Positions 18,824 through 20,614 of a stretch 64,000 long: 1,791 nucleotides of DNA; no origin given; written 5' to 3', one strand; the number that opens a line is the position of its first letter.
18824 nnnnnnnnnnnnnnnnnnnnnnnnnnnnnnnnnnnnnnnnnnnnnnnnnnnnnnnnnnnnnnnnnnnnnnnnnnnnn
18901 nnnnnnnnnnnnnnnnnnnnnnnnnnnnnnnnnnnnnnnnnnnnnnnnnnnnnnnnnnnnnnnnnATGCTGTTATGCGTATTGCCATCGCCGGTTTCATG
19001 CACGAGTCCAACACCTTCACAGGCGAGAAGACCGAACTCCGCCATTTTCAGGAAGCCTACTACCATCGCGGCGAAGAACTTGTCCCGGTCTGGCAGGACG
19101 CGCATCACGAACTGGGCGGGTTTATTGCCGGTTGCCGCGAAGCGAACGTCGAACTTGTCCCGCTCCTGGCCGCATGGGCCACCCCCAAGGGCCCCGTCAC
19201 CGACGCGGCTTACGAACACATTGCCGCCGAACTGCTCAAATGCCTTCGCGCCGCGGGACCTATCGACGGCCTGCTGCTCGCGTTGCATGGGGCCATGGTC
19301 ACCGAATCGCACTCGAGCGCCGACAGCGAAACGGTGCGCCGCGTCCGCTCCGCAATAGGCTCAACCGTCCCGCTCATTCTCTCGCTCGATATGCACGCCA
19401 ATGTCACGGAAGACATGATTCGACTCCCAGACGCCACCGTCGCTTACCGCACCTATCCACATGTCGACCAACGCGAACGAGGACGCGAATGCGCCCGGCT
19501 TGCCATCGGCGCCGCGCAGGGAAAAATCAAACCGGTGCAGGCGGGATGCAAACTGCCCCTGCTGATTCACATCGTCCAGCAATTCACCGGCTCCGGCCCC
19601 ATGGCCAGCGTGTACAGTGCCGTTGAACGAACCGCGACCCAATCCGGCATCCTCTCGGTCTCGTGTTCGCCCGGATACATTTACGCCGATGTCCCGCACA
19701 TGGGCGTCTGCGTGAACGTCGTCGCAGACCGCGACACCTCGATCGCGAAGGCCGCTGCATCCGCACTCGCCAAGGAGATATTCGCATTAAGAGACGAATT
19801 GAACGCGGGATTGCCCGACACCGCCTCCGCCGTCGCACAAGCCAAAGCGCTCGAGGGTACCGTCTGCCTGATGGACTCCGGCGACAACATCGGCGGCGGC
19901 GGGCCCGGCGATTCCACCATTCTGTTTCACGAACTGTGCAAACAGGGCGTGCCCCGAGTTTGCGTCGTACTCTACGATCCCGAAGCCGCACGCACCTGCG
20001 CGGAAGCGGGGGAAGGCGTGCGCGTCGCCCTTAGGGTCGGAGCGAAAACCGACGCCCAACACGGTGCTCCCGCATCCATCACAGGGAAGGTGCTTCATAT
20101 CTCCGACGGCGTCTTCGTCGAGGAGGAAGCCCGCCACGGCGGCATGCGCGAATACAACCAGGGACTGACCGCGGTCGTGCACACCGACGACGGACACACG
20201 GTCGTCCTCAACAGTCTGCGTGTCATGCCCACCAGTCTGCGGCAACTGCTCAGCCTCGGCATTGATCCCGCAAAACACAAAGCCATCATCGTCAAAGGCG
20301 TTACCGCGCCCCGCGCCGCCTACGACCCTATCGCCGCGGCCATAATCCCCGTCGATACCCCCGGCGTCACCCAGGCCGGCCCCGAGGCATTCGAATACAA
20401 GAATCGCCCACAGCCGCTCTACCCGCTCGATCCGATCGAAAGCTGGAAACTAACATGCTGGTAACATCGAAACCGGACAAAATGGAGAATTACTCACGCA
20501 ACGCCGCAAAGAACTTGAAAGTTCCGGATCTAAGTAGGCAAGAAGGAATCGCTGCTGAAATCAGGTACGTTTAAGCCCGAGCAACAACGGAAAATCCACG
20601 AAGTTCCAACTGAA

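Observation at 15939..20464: Tightly coupled operon: Na+/solute symporter, class-III aminotransferase, and M81 (MlrC-like) peptidase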

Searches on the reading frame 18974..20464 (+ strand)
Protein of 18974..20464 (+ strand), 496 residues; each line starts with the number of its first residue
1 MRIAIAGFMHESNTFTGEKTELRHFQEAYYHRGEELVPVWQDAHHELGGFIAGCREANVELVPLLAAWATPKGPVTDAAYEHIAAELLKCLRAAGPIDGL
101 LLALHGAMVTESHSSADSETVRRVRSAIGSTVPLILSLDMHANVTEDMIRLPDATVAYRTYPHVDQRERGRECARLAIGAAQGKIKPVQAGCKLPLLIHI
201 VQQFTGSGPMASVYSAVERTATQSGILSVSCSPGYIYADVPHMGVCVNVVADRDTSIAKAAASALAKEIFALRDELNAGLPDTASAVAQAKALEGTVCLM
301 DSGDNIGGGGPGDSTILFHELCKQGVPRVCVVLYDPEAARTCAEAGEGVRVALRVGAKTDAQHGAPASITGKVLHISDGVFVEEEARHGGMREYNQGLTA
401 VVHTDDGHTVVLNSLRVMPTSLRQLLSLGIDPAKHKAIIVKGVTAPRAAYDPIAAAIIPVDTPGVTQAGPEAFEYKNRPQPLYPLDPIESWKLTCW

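Call 3: search_protein_families(library=pfam, proteins=[window:18974-20464:+])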
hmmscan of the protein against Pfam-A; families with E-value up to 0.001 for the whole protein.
window:18974-20464:+ (496 aa): 2 families
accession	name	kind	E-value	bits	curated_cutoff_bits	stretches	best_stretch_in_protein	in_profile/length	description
PF07364.17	DUF1485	-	1.5e-96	323.6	22.8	1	2-290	1-289/290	Metallopeptidase family M81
PF07171.17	MlrC_C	-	6.1e-50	170.3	27.2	1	299-477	1-178/178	MlrC C-terminus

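Call 5: search_protein_families(library=ncbifam, proteins=[window:18974-20464:+], max_evalue=0.00001)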
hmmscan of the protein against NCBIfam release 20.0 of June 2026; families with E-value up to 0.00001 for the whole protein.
window:18974-20464:+ (496 aa): 1 family
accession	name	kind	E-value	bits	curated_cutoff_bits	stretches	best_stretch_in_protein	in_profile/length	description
NF041767.1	micro_ase_MlrC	exception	2.4e-51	174.7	999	1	1-489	29-508/511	microcystinase MlrC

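Call 7: search_solved_structures(query=window:18974-20464:+, max_evalue=0.001, show_alignments=1)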
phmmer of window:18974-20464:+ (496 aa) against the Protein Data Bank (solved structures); distinct sequences matched with E-value up to 0.001: 2.
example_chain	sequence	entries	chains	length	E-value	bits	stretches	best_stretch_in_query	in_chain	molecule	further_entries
7ylq_A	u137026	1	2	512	2.3e-46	161.8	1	2-488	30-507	Microcystinase C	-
3iuu_A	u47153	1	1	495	2e-44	155.3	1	5-491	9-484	Putative metallopeptidase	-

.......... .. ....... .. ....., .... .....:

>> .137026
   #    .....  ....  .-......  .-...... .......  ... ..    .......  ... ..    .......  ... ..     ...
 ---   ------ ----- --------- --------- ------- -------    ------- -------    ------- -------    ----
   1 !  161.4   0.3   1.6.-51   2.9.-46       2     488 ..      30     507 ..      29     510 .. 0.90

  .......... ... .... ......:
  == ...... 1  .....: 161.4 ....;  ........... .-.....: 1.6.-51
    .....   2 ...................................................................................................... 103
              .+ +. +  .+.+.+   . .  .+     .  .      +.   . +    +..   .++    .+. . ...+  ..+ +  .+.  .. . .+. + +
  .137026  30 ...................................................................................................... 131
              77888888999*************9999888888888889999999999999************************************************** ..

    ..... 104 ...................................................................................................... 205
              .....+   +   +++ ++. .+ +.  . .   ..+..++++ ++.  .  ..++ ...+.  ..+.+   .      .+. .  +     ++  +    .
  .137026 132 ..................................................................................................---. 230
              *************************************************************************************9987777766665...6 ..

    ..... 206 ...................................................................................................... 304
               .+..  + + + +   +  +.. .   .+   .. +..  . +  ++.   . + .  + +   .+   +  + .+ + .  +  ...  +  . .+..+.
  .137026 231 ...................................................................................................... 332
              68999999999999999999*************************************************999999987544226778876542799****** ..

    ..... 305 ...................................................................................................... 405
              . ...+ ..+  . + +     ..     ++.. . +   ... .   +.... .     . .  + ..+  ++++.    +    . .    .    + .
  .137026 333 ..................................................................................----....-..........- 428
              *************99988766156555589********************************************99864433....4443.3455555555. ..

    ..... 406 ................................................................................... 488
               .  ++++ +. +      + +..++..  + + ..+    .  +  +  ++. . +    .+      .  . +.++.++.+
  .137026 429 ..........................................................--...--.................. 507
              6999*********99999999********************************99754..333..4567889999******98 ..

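Call 10: find_encoding_contigs(protein=window:18974-20464:+, flank=10000, max_places=6)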
Protein window:18974-20464:+ (496 aa): 2 contigs read that carry it; 1 place shown.
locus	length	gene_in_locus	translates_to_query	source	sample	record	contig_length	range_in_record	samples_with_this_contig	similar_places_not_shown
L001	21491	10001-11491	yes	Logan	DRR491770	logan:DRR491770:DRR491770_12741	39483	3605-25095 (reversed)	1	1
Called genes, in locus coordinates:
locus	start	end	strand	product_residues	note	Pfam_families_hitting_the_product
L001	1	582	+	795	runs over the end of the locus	-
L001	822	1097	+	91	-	PF00076:RRM_1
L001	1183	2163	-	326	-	PF00111:Fer2, PF00970:FAD_binding_6, PF00175:NAD_binding_1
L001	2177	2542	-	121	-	PF01152:Bac_globin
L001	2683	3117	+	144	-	PF02082:Rrf2, PF09339:HTH_IclR (faint), PF12802:MarR_2 (weak)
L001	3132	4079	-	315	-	PF01557:FAA_hydrolase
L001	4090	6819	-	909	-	PF07940:Hepar_II_III_C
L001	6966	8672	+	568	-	PF00474:SSF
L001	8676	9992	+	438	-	PF00202:Aminotran_3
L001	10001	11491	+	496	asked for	PF07364:DUF1485, PF07171:MlrC_C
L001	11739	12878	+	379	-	PF11144:DUF2920, PF00326:Peptidase_S9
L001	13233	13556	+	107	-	-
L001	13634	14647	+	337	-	-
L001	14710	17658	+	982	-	PF00775:Dioxygenase_C (faint), PF02369:Big_1 (faint), PF10670:DUF4198 (faint), PF13620:CarboxypepD_reg (weak), PF13715:CarbopepD_reg_2 (faint), PF17802:SpaA (faint), PF13620:CarboxypepD_reg, PF13620:CarboxypepD_reg, +7 more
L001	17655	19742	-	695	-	PF02638:GHL10 (weak), PF10282:Lactonase (faint), PF25174:Beta-prop_THOC3, PF16819:DUF5074 (faint), PF23414:Beta-prop_EML_2 (faint), PF25174:Beta-prop_THOC3, PF02239:Cytochrom_D1, PF21783:YNCE, +1 more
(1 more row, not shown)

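Call 11: find_homologous_proteins(query=window:18974-20464:+, max_evalue=1e-20)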
Query window:18974-20464:+ (496 aa): 6329 proteins with E <= 1e-20 among 8000 candidates; the best 120 are listed.
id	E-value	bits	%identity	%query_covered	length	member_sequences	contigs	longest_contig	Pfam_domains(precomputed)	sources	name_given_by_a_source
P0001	0.0e+0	1120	100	100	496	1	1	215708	PF07364.18,PF07171.18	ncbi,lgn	ncbi:MAG: hypothetical protein AMXMBFR84_15070 [Candidatus Hydrogenedentota bacterium]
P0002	1.0e-221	755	68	100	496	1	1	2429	PF07364.18,PF07171.18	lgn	-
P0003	1.9e-220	751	68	99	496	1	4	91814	PF07364.18,PF07171.18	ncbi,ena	-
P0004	3.5e-220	750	69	99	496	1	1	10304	PF07364.18,PF07171.18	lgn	-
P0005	1.0e-218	745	68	100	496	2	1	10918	PF07364.18,PF07171.18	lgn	-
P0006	1.8e-215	734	68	99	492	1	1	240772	PF07364.18,PF07171.18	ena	-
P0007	2.1e-213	728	66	99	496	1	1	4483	PF07364.18,PF07171.18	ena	-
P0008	9.5e-213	725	67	98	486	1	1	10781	PF07364.18,PF07171.18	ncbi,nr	ncbi:MAG: M81 family metallopeptidase [Candidatus Hydrogenedentes bacterium]|nr:M81 family metallope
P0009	2.3e-212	724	65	100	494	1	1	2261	PF07364.18,PF07171.18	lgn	-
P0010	5.2e-212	723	67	99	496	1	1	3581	PF07364.18,PF07171.18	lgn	-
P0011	6.0e-212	723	66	98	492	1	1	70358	PF07364.18,PF07171.18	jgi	jgi:microcystin degradation protein MlrC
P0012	3.0e-211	720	63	100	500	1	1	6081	PF07364.18,PF07171.18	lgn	-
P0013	3.6e-211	720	65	100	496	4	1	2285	PF07364.18,PF07171.18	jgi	-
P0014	5.5e-210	716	66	99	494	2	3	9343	PF07364.18,PF07171.18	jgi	jgi:microcystin degradation protein MlrC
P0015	4.4e-207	707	67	99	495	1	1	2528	PF07364.18,PF07171.18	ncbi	-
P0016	3.2e-206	704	64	99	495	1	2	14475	PF07364.18,PF07171.18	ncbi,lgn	ncbi:MAG: M81 family metallopeptidase [Candidatus Hydrogenedentota bacterium]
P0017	1.6e-205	702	65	98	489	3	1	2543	PF07364.18,PF07171.18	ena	-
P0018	2.1e-205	701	64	100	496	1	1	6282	PF07364.18,PF07171.18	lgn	-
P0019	2.0e-204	698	64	99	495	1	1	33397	PF07364.18,PF07171.18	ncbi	-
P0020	6.9e-204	696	64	99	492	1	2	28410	PF07364.18,PF07171.18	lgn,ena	-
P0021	1.1e-203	696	66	99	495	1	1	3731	PF07364.18,PF07171.18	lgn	-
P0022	1.2e-202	692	63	98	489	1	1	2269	PF07364.18,PF07171.18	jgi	jgi:microcystin degradation protein MlrC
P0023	3.4e-202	691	63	100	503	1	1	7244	PF07364.18,PF07171.18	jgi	-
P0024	4.2e-202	690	64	98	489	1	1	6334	PF07364.18,PF07171.18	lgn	-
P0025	6.1e-202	690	64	98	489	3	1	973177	PF07364.18,PF07171.18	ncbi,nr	ncbi:MAG: M81 family metallopeptidase [Candidatus Hydrogenedentes bacterium]|nr:M81 family metallope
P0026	2.6e-201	688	63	99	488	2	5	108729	PF07364.18,PF07171.18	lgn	-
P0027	5.3e-201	687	64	98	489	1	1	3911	PF07364.18,PF07171.18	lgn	-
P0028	7.8e-201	686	62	100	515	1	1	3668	PF07364.18,PF07171.18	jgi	-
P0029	8.6e-201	686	63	98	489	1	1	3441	PF07364.18,PF07171.18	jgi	-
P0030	2.1e-200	685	64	100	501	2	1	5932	PF07364.18,PF07171.18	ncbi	-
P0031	2.4e-200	684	64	98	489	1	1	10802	PF07364.18,PF07171.18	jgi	-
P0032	1.9e-199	681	61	99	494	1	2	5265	PF07364.18,PF07171.18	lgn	-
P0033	2.2e-199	681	62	98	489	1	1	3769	PF07364.18,PF07171.18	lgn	-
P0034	2.4e-198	678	63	99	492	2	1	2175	PF07364.18,PF07171.18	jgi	jgi:microcystin degradation protein MlrC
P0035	4.0e-197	674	61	98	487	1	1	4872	PF07364.18,PF07171.18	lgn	-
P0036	4.3e-197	674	63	98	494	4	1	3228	PF07364.18,PF07171.18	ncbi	-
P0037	2.3e-196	671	61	98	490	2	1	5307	PF07364.18,PF07171.18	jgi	jgi:microcystin degradation protein MlrC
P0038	1.5e-195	669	62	99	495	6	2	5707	PF07364.18,PF07171.18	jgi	jgi:microcystin degradation protein MlrC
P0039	7.0e-194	663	62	98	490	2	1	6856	PF07364.18,PF07171.18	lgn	-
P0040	1.0e-193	663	63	98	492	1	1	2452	PF07364.18,PF07171.18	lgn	-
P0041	1.4e-193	662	62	99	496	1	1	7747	PF07364.18,PF07171.18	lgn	-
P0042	7.2e-193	660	63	98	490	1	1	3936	PF07364.18,PF07171.18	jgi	jgi:microcystin degradation protein MlrC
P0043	1.1e-192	659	61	100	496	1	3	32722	PF07364.18,PF07171.18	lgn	-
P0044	1.3e-192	659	60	99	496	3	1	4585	PF07364.18,PF07171.18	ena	-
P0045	1.4e-192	659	60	98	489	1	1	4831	PF07364.18,PF07171.18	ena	-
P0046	2.5e-192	658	62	98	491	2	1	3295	PF07364.18,PF07171.18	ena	-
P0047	3.0e-191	654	60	98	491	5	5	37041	PF07364.18,PF07171.18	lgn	-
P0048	3.1e-191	654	62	98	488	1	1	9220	PF07364.18,PF07171.18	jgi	jgi:microcystin degradation protein MlrC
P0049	1.9e-190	652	62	98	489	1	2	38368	PF07364.18,PF07171.18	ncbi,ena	-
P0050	2.0e-190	652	62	99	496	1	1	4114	PF07364.18,PF07171.18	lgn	-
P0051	3.3e-190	651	59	99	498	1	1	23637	PF07364.18,PF07171.18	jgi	jgi:microcystin degradation protein MlrC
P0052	3.4e-190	651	60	98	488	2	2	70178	PF07364.18,PF07171.18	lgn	-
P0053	6.2e-190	650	60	98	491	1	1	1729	PF07364.18,PF07171.18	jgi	-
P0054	1.3e-189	649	59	99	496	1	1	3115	PF07364.18,PF07171.18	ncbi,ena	-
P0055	4.3e-189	647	59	98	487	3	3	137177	PF07364.18,PF07171.18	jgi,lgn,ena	jgi:microcystin degradation protein MlrC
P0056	6.3e-189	647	60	98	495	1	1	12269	PF07364.18,PF07171.18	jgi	jgi:microcystin degradation protein MlrC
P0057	3.8e-188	644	60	99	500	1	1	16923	PF07364.18,PF07171.18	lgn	-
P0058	6.0e-187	640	58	99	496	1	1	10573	PF07364.18,PF07171.18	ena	-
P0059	2.0e-186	639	60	98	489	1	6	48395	PF07364.18,PF07171.18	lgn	-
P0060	4.9e-186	637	60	98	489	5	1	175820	PF07364.18,PF07171.18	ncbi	-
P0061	3.0e-185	635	59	99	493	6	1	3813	PF07364.18,PF07171.18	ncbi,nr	ncbi:MAG: M81 family metallopeptidase [Candidatus Omnitrophica bacterium]|nr:M81 family metallopepti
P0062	6.7e-185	634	60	98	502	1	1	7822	PF07364.18,PF07171.18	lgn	-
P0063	1.2e-184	633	60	98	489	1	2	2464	PF07364.18,PF07171.18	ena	-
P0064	3.8e-184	631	59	99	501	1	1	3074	PF07364.18,PF07171.18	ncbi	-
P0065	3.9e-183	628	58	99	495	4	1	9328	PF07364.18,PF07171.18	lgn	-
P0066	6.3e-182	624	57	98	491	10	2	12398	PF07364.18,PF07171.18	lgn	-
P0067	4.1e-180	618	59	98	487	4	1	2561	PF07364.18,PF07171.18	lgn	-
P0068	1.3e-178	613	58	99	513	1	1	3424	PF07364.18,PF07171.18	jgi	-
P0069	1.7e-178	612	55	99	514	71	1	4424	PF07364.18,PF07171.18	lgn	-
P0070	1.2e-177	610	66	89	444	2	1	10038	PF07364.18,PF07171.18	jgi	jgi:microcystin degradation protein MlrC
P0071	1.4e-177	609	59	98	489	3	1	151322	PF07364.18,PF07171.18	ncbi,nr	ncbi:MAG: hypothetical protein GHCLOJNM_04132 [bacterium]|nr:hypothetical protein [bacterium]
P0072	2.5e-177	609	56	100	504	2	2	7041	PF07364.18,PF07171.18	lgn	-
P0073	5.8e-177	607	56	99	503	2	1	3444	PF07364.18,PF07171.18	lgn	-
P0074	4.5e-175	601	57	100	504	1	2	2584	PF07364.18,PF07171.18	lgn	-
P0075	2.8e-174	599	57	99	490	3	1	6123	PF07364.18,PF07171.18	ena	-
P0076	7.5e-174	597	59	98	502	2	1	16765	PF07364.18,PF07171.18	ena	-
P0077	1.4e-173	596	66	82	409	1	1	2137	PF07364.18,PF07171.18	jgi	jgi:microcystin degradation protein MlrC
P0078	3.4e-173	595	56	99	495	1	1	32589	PF07364.18,PF07171.18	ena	-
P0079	3.8e-172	591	56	99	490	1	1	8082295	PF07364.18,PF07171.18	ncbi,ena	-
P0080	1.1e-171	590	57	100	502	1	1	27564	PF07364.18,PF07171.18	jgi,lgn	jgi:microcystin degradation protein MlrC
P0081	6.7e-171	587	55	99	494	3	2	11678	PF07364.18,PF07171.18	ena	-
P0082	1.6e-170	586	56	99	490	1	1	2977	PF07364.18,PF07171.18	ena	-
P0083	5.5e-170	584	64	86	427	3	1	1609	PF07364.18,PF07171.18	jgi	jgi:microcystin degradation protein MlrC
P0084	4.1e-168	578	55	99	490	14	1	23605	PF07364.18,PF07171.18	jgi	jgi:microcystin degradation protein MlrC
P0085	5.5e-168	578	55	98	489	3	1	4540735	PF07364.18,PF07171.18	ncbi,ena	-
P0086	9.7e-168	577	56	97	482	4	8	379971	PF07364.18,PF07171.18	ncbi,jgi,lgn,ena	jgi:microcystin degradation protein MlrC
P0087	2.4e-167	576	53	99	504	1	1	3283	PF07364.18,PF07171.18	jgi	-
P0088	1.7e-166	573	55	98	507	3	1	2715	PF07364.18,PF07171.18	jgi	jgi:microcystin degradation protein MlrC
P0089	7.2e-165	567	55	98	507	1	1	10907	PF07364.18,PF07171.18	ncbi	-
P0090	1.4e-164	567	55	99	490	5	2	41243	PF07364.18,PF07171.18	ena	-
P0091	1.7e-164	566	55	99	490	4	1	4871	PF07364.18,PF07171.18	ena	-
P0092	3.4e-164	565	54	100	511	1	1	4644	PF07364.18,PF07171.18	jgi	-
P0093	6.7e-163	561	54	99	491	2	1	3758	PF07364.18,PF07171.18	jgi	-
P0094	2.6e-161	556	53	99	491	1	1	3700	PF07364.18,PF07171.18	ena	-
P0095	4.6e-160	552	53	98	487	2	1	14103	PF07364.18,PF07171.18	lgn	-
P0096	5.5e-160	551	53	98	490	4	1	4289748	PF07364.18,PF07171.18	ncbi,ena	-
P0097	2.6e-159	549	53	98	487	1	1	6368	PF07364.18,PF07171.18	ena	-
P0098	3.8e-153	529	52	99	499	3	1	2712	PF07364.18,PF07171.18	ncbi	-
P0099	9.2e-151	521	65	76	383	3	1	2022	PF07364.18,PF07171.18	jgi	jgi:microcystin degradation protein MlrC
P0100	1.5e-149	517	63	76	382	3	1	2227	PF07364.18,PF07171.18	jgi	jgi:microcystin degradation protein MlrC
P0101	3.1e-149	516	53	98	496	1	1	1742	PF07364.18,PF07171.18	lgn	-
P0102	8.4e-147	508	51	99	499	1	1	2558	PF07364.18,PF07171.18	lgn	-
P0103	9.1e-147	508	52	98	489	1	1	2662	PF07364.18,PF07171.18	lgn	-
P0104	1.2e-146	507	52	98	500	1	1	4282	PF07364.18,PF07171.18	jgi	-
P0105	4.2e-146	506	50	99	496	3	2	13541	PF07364.18,PF07171.18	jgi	jgi:microcystin degradation protein MlrC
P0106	5.3e-146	505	51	98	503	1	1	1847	PF07364.18,PF07171.18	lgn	-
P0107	1.2e-145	504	51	98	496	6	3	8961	PF07364.18,PF07171.18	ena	-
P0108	1.2e-145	504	50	99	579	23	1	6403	PF07364.18,PF07171.18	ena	-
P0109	1.4e-145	504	52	98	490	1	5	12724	PF07364.18,PF07171.18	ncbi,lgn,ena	-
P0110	1.7e-145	504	50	99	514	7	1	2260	PF07364.18,PF07171.18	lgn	-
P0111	1.7e-144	500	51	98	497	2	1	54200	PF07364.18,PF07171.18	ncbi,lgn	-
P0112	3.1e-144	499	48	98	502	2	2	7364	PF07364.18,PF07171.18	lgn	-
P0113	4.3e-144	499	49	98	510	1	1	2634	PF07364.18,PF07171.18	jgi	jgi:microcystin degradation protein MlrC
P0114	1.5e-143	497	49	98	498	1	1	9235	PF07364.18,PF07171.18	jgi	-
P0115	2.6e-143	496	49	99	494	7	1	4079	PF07364.18,PF07171.18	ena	-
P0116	3.0e-143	496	51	96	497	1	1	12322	PF07364.18,PF07171.18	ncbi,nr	ncbi:MAG: M81 family metallopeptidase [Bryobacterales bacterium]|nr:M81 family metallopeptidase [Bry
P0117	4.3e-143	496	50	98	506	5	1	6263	PF07364.18,PF07171.18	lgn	-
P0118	5.0e-143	495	51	98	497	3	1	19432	PF07364.18,PF07171.18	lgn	-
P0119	5.3e-143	495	49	98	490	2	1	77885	PF07364.18,PF07171.18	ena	-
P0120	5.4e-143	495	49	98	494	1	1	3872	PF07364.18,PF07171.18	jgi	jgi:microcystin degradation protein MlrC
